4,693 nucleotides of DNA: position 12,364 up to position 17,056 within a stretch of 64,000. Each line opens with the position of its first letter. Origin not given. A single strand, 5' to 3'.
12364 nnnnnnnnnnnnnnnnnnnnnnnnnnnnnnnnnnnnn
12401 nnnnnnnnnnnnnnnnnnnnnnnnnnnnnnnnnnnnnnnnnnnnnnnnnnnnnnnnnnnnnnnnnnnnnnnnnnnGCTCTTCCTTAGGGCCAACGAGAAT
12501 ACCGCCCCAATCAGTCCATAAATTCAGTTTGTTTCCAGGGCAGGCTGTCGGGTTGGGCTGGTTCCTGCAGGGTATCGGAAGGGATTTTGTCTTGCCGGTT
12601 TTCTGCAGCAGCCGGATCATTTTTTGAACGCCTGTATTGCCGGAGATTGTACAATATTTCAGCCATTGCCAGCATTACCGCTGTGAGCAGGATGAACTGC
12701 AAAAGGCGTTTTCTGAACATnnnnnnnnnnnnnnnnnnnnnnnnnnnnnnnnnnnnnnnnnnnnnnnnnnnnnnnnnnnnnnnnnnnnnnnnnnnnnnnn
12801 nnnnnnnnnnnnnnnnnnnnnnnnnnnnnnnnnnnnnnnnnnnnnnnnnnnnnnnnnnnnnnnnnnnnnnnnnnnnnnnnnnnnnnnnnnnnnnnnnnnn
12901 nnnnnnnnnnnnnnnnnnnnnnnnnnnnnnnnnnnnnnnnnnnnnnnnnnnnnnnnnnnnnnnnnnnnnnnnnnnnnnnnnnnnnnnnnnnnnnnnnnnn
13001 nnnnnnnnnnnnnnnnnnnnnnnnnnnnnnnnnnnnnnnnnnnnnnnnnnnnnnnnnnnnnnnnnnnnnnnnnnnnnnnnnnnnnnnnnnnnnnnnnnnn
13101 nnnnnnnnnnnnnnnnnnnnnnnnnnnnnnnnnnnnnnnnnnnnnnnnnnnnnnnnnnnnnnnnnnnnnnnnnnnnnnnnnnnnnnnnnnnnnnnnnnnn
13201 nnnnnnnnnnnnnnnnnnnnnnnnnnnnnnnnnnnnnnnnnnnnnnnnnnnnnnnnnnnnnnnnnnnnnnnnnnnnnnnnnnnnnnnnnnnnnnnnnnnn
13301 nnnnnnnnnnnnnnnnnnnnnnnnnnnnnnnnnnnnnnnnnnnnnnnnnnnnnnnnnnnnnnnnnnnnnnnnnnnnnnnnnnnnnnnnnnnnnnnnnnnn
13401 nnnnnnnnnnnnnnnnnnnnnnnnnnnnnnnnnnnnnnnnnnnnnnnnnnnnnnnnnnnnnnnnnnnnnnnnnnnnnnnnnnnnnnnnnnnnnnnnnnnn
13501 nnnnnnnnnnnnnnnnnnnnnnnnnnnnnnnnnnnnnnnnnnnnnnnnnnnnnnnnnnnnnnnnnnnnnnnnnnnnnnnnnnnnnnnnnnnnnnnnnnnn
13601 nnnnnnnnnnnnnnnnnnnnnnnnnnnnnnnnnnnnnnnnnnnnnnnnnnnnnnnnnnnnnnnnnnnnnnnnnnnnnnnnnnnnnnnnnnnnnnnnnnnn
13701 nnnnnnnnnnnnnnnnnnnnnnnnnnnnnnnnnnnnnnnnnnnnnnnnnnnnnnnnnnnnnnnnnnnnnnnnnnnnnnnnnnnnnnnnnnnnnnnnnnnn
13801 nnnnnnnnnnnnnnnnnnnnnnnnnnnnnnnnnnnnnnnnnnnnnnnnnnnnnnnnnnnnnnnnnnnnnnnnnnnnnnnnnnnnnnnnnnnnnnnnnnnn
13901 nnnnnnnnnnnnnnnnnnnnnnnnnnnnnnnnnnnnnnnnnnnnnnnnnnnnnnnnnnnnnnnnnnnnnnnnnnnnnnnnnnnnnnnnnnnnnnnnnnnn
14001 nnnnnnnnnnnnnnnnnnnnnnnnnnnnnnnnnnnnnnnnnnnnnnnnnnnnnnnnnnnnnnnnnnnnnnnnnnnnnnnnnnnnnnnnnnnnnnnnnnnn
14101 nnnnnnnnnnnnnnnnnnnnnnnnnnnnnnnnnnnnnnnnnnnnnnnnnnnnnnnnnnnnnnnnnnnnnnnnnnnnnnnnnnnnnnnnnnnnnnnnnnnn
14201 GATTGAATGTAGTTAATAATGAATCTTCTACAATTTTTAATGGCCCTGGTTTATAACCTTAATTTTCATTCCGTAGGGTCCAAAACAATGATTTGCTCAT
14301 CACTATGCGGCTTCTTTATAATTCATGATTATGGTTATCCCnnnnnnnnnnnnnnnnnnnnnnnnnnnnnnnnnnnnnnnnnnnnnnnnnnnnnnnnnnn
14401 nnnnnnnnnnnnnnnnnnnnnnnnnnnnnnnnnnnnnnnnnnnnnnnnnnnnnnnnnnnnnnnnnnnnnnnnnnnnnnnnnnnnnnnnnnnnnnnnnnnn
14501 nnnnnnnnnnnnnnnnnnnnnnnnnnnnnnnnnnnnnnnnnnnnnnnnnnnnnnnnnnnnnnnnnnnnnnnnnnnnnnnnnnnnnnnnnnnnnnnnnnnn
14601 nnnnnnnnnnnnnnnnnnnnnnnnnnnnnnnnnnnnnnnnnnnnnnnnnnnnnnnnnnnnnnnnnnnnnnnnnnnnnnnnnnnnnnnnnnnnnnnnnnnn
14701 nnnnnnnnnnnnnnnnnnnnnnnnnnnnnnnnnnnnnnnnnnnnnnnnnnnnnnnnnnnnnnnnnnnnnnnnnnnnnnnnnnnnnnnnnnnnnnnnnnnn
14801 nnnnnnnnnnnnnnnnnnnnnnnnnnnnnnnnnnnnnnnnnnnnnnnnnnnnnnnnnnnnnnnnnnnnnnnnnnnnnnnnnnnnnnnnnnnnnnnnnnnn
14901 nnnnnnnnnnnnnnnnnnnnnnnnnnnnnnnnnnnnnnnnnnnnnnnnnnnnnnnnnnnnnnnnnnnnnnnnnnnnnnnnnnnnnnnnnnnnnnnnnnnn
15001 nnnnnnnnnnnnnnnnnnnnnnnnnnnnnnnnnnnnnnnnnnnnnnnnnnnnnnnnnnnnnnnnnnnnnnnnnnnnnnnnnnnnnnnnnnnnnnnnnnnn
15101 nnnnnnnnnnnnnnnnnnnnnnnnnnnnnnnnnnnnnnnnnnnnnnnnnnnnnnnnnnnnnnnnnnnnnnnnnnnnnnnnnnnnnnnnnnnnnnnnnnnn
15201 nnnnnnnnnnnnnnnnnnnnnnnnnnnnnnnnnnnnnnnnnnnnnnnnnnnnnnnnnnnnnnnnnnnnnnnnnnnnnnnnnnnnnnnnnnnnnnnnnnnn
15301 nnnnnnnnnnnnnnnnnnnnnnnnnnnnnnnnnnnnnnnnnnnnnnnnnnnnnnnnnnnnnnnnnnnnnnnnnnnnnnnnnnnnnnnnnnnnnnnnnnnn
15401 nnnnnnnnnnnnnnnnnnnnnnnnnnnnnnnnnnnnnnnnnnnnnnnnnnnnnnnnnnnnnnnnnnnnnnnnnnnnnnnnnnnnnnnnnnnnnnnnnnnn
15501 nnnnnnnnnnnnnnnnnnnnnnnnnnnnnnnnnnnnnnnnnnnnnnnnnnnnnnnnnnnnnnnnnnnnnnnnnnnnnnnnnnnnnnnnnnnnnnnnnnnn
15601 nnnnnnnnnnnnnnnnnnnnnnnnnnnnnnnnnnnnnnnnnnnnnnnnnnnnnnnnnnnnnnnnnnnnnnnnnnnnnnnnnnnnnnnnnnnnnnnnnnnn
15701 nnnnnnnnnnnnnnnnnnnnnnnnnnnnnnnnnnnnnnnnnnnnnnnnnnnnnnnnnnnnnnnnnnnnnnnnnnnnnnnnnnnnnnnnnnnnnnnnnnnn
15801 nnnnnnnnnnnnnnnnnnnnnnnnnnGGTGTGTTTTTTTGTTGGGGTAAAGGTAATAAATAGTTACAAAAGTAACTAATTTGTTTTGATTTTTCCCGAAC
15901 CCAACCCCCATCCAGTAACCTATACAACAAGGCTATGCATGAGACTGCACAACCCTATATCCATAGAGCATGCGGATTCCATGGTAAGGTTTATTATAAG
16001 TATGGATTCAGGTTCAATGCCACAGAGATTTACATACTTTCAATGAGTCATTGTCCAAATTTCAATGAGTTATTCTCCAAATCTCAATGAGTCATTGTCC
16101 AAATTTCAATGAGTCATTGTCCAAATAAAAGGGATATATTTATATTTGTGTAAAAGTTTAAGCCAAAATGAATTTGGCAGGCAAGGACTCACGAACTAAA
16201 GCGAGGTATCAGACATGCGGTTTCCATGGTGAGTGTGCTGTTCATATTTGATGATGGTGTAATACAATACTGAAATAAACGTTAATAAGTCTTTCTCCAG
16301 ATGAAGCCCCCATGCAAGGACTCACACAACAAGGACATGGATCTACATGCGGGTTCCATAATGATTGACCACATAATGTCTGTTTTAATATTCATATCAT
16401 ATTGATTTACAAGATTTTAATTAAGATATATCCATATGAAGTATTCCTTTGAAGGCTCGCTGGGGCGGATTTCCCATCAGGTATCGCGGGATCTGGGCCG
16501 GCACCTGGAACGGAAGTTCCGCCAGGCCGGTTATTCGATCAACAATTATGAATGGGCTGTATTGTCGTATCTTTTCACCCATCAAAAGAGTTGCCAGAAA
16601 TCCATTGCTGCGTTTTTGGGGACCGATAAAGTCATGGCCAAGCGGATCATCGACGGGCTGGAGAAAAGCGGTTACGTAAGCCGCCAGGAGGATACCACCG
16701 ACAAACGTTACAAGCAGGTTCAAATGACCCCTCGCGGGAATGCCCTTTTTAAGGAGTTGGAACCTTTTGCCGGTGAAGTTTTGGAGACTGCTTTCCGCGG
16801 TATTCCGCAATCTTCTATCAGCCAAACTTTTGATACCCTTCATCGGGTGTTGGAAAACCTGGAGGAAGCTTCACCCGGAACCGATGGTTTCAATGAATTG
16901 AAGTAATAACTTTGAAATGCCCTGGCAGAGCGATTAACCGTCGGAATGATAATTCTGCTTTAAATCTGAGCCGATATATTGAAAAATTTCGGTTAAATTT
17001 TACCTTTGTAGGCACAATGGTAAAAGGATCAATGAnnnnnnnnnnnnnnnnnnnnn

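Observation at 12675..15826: Respiratory-type rdhA-rdhB-rdhC operon in an FCB-like genome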

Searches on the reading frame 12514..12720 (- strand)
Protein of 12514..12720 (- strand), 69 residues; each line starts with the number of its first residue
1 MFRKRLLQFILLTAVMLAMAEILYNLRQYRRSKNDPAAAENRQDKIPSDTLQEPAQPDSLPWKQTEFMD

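Call 76: find_homologous_proteins(query=A4, max_evalue=0.01)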
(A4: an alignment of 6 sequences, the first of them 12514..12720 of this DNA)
Query A4 (6 sequences) (69 aa, profile of the alignment): 12 proteins with E <= 0.01 among 390 candidates.
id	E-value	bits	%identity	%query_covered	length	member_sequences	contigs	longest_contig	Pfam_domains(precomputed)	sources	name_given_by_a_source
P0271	1.2e-25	107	29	96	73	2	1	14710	-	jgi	-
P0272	9.2e-23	98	24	97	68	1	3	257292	-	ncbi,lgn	-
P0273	9.9e-22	95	38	93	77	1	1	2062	-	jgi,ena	-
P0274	2.3e-21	94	100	100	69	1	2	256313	-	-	-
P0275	6.6e-21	92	36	93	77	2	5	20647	-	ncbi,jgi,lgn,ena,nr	ncbi:MAG TPA: hypothetical protein VJ876_04555 [Bacteroidales bacterium]|nr:hypothetical protein [Ba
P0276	8.8e-19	85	46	35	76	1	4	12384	-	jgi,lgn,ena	-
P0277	1.1e-18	85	-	-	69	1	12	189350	-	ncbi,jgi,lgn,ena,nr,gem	ncbi:MAG TPA: hypothetical protein ENH59_01270 [Bacteroidetes bacterium]|nr:hypothetical protein [Ba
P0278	1.5e-17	81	45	32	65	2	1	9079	-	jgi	-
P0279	2.4e-17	81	38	30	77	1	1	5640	-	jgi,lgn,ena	-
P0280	3.0e-13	68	-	-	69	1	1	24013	-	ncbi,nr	ncbi:MAG: hypothetical protein RQ743_10420 [Bacteroidales bacterium]|nr:hypothetical protein [Bacter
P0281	4.2e-13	67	54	19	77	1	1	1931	-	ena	-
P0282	3.3e-8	52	26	96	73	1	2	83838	-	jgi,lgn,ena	-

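Call 77: find_encoding_contigs(protein=P0282, flank=5000, max_places=1)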
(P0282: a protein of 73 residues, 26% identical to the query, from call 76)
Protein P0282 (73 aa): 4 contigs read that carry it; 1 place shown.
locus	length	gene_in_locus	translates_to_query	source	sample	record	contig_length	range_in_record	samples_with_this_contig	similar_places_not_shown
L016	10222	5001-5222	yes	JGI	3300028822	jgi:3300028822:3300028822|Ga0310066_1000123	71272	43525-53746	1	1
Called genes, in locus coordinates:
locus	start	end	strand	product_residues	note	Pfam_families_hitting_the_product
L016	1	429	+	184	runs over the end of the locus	PF04143:Sulf_transp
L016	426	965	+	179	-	PF20398:DUF6691, PF04143:Sulf_transp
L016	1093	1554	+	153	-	PF13905:Thioredoxin_8 (faint), PF00085:Thioredoxin, PF13098:Thioredoxin_2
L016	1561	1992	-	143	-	PF01047:MarR, PF12802:MarR_2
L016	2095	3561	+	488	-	PF12838:Fer4_7, PF13484:Fer4_16 (weak), PF13534:Fer4_17 (faint)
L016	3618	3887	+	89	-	PF27193:VcrB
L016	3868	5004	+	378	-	PF04205:FMN_bind, PF12801:Fer4_5 (weak)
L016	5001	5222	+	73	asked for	-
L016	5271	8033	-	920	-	PF00989:PAS, PF08448:PAS_4, PF13426:PAS_9, PF00989:PAS, PF08448:PAS_4, PF13426:PAS_9, PF08447:PAS_3, PF00512:HisKA, +5 more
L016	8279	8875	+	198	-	PF00440:TetR_N, PF16925:TetR_C_13, PF13977:TetR_C_6 (weak)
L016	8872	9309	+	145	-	PF02635:DsrE (weak)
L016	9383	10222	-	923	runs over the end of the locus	PF00246:Peptidase_M14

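Call 78: find_encoding_contigs(protein=P0280, flank=5000, max_places=1)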
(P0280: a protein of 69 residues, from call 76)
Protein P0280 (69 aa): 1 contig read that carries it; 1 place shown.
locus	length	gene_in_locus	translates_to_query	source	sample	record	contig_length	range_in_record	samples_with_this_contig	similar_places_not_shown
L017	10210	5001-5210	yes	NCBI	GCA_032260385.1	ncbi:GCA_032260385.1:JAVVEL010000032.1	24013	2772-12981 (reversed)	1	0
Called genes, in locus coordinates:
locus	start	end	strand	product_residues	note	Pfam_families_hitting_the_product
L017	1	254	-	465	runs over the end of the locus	-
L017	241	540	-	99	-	PF27193:VcrB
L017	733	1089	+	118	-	-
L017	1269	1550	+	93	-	PF04248:NTP_transf_9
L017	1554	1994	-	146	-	PF01047:MarR, PF12802:MarR_2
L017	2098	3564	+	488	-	PF12838:Fer4_7, PF13484:Fer4_16 (weak), PF13534:Fer4_17 (faint)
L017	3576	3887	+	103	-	PF27193:VcrB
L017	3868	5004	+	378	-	PF04205:FMN_bind, PF12801:Fer4_5 (weak)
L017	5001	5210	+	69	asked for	-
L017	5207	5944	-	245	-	PF01182:Glucosamine_iso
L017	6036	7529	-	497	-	PF00450:Peptidase_S10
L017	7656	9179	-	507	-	PF00884:Sulfatase, PF01663:Phosphodiest (faint)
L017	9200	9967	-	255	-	PF01522:Polysacc_deac_1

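Call 79: search_protein_families(library=pfam, alignment_id=A4, max_evalue=1)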
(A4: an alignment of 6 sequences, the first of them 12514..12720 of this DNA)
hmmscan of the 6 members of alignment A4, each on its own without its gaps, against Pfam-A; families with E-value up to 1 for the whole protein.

A. member 1, window:12514-12720:- (69 aa): 1 family
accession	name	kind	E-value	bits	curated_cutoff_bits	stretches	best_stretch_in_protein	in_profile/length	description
PF11846.14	Wzy_C_2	-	0.095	13.1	28.5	1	4-64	53-112/191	Virulence factor membrane-bound polymerase, C-terminal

B. families by the number of members that match (of 6 scanned): 5 families
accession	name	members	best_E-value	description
PF18160.6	SLATT_5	1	0.025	SMODS and SLOG-associating 2TM effector domain family 5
PF11846.14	Wzy_C_2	1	0.095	Virulence factor membrane-bound polymerase, C-terminal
PF19258.4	KxYKxGKxW_sig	1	0.12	KxYKxGKxW signal peptide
PF10717.14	ODV-E18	1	0.12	Occlusion-derived virus envelope protein ODV-E18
PF00335.26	Tetraspanin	1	0.21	Tetraspanin family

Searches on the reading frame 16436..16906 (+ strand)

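Call 3: search_protein_families(library=pfam, proteins=[window:16436-16906:+], max_evalue=0.01)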
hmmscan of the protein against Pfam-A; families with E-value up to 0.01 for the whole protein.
window:16436-16906:+ (156 aa): 8 families
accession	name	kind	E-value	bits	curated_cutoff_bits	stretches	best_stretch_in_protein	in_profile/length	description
PF01047.28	MarR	-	3.2e-10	40.2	24.6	1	36-91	2-57/59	MarR family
PF12802.13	MarR_2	-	1.7e-06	28.5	27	1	39-91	7-60/61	MarR family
PF13463.12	HTH_27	-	6.1e-06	26.9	22.2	1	36-101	2-68/68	Winged helix DNA-binding domain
PF01978.25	TrmB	-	2.8e-05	24.3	25.6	1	33-96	4-66/68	Sugar-specific transcriptional regulator TrmB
PF22381.2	Staph_reg_Sar_Rot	-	6.2e-05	23.4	27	1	32-108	9-85/85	Transcriptional regulator SarA/Rot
PF13601.12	HTH_34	-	7.1e-05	23.3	27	1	41-107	4-71/80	Winged helix DNA-binding domain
PF25213.1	HVO_A0261_N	-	0.00027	21.2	35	1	53-115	26-81/86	HVO_A0261 N-terminal domain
PF22665.2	DUF6293_C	-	0.0019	19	27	1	65-104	61-97/101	DUF6293 C-terminal winged helix domain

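Call 4: search_protein_families(library=ncbifam, proteins=[window:16436-16906:+], max_evalue=0.01)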
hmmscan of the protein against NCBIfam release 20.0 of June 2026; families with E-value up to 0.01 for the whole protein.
window:16436-16906:+ (156 aa): 16 families
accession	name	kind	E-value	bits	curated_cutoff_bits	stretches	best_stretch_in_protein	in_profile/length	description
NF045593.1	bilirub_TF_BilQ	equivalog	2.6e-11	43.4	125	1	17-140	12-133/135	bilirubin utilization transcriptional regulator BilQ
NF008122.0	PRK10870.1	equivalog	3.9e-10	39.7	157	1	48-144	67-164/176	transcriptional repressor MprA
TIGR04472.1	reg_rSAM_mob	hypoth_equivalog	2.4e-07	30.8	240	1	54-145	48-139/141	radical SAM mobile pair system MarR family transcriptional regulator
NF002926.0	PRK03573.1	equivalog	4.6e-07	29.9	120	1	50-142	45-137/144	transcriptional regulator SlyA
NF053777.1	Saro0803TransReg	equivalog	1.8e-06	27.7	200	1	36-107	36-107/140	Saro_0803 family transcriptional regulator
TIGR02337.1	HpaR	equivalog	7.7e-06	25.8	121.2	1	67-142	58-129/130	homoprotocatechuate degradation operon regulator HpaR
NF050133.1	TransRegFabT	equivalog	9.9e-06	25.9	200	1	70-142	62-134/138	fatty acid biosynthesis transcriptional regulator FabT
NF053606.1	Sta1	subfamily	0.00012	22.1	80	1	33-91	16-76/100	Sta1 family transcriptional regulator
NF053814.1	teico_TcaR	equivalog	0.00046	20.3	170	1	29-137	30-140/151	MarR family transcriptional regulator TcaR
TIGR01884.1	cas_HTH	subfamily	0.00075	18.9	60.2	1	28-93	133-197/202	CRISPR-associated CARF protein Csa3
NF008565.1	PRK11512.1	equivalog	0.0013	18.7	240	1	9-115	14-118/144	multiple antibiotic resistance transcriptional regulator MarR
NF010349.0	PRK13777.1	equivalog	0.0022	17.4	153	1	15-108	22-117/190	HTH-type transcriptional regulator Hpr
NF041230.1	BagL_FevM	exception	0.0043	17.1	230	1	25-103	28-106/145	MarR family transcriptional regulator BagL/FevM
NF052638.1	TransRegOhrRVib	equivalog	0.0055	16.4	200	1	42-106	42-106/141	transcriptional regulator OhrR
TIGR01889.1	Staph_reg_Sar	paralog_domain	0.0057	17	62.6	1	33-103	21-95/109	staphylococcal accessory regulator family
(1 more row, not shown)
